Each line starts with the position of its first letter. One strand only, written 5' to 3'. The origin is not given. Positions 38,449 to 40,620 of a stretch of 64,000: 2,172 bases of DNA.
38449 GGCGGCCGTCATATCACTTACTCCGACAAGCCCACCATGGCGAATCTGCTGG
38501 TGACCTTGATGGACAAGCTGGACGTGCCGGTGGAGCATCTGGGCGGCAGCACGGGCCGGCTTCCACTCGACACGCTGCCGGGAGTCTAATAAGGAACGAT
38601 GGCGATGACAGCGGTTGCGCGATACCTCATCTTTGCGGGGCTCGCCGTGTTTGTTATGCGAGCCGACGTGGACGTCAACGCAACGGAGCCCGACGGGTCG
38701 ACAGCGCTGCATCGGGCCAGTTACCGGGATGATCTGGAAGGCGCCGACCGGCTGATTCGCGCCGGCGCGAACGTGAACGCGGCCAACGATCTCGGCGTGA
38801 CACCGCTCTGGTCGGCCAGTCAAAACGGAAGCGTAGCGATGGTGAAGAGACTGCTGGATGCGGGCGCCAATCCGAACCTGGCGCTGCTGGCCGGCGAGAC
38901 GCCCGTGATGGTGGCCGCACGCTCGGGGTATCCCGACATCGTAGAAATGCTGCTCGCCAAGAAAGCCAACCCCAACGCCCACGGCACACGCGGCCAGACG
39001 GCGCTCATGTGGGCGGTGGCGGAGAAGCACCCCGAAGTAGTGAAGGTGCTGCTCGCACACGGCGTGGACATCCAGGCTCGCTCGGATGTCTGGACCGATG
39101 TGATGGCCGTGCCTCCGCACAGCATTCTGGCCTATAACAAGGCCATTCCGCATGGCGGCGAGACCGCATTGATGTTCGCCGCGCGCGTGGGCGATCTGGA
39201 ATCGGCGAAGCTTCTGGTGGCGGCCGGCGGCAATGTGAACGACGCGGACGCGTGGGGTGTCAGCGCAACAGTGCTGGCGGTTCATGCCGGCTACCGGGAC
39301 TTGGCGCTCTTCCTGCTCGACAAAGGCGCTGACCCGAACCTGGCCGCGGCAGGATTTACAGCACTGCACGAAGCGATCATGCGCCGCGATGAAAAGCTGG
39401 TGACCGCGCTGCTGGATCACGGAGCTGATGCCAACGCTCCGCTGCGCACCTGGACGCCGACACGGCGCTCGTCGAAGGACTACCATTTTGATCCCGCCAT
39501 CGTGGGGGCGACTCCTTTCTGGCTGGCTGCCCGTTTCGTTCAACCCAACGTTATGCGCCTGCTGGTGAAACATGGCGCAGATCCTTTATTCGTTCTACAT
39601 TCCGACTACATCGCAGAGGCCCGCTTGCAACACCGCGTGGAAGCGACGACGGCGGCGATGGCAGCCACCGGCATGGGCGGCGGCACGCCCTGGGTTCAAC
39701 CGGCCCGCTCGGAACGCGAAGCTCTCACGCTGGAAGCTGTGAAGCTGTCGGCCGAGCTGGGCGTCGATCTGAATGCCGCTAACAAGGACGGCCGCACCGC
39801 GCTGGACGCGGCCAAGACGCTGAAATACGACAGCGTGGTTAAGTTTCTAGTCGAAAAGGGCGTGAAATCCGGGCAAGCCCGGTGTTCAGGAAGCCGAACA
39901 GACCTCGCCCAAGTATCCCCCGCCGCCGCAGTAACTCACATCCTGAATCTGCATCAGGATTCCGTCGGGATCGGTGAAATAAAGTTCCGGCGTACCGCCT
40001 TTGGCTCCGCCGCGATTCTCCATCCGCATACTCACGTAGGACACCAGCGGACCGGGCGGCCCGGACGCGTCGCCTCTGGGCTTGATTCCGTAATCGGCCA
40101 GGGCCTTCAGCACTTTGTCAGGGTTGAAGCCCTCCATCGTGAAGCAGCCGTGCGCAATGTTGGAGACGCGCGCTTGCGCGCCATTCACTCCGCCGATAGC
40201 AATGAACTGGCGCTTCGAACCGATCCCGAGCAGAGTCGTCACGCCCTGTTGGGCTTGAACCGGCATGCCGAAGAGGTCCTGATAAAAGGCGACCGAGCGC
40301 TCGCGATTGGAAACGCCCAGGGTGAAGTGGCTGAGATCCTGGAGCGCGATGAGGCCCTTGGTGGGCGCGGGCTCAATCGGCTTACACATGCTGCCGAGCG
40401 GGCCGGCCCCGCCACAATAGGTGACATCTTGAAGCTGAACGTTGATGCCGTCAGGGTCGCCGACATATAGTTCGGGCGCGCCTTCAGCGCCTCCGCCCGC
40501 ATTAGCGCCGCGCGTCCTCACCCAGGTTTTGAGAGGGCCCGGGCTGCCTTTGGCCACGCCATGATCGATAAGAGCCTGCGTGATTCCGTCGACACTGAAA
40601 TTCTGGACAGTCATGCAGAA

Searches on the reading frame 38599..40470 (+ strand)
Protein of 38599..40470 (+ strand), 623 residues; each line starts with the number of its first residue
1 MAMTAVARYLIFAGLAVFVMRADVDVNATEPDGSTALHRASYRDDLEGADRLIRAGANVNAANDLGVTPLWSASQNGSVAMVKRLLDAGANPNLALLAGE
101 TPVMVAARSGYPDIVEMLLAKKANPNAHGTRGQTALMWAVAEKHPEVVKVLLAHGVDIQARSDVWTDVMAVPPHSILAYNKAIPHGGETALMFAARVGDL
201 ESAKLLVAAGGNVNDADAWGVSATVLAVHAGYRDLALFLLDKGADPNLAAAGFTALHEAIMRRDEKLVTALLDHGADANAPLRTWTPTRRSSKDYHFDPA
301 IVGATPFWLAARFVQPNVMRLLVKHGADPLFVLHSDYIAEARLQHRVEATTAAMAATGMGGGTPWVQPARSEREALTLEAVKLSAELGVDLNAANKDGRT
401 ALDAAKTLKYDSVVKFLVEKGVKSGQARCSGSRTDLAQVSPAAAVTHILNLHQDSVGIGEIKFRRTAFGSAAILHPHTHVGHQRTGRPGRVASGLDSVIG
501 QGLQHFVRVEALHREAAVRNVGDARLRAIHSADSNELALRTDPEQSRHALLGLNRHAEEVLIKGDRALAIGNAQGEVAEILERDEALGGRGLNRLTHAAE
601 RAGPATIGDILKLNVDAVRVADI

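Call 25: search_protein_families(library=pfam, proteins=[window:38599-40470:+], max_evalue=0.001)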
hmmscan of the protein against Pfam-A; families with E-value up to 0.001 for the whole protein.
window:38599-40470:+ (623 aa): 7 families
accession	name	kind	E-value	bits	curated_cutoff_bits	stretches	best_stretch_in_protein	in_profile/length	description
PF12796.13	Ank_2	-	3.3e-56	188.3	27.3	5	99-161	29-89/90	Ankyrin repeats (3 copies)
PF00023.36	Ank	-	7.4e-56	183.4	21.1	6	132-162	2-32/33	Ankyrin repeat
PF13606.12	Ank_3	-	6e-41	133.6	22.3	1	132-159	2-29/30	Ankyrin repeat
PF13637.12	Ank_4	-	6e-35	119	22.7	5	70-119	1-50/50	Ankyrin repeats (many copies)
PF13857.12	Ank_5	-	1e-30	105.9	27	3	99-136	16-53/56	Ankyrin repeats (many copies)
PF24521.3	Ank_KRIT1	-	4e-05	23.8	80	0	69-154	21-107/149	KRIT1 ankyrin-repeats domain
PF23745.1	ANK_LRRK2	-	0.00011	22.4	27.5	0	61-157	26-119/130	LRRK2 ANK repeat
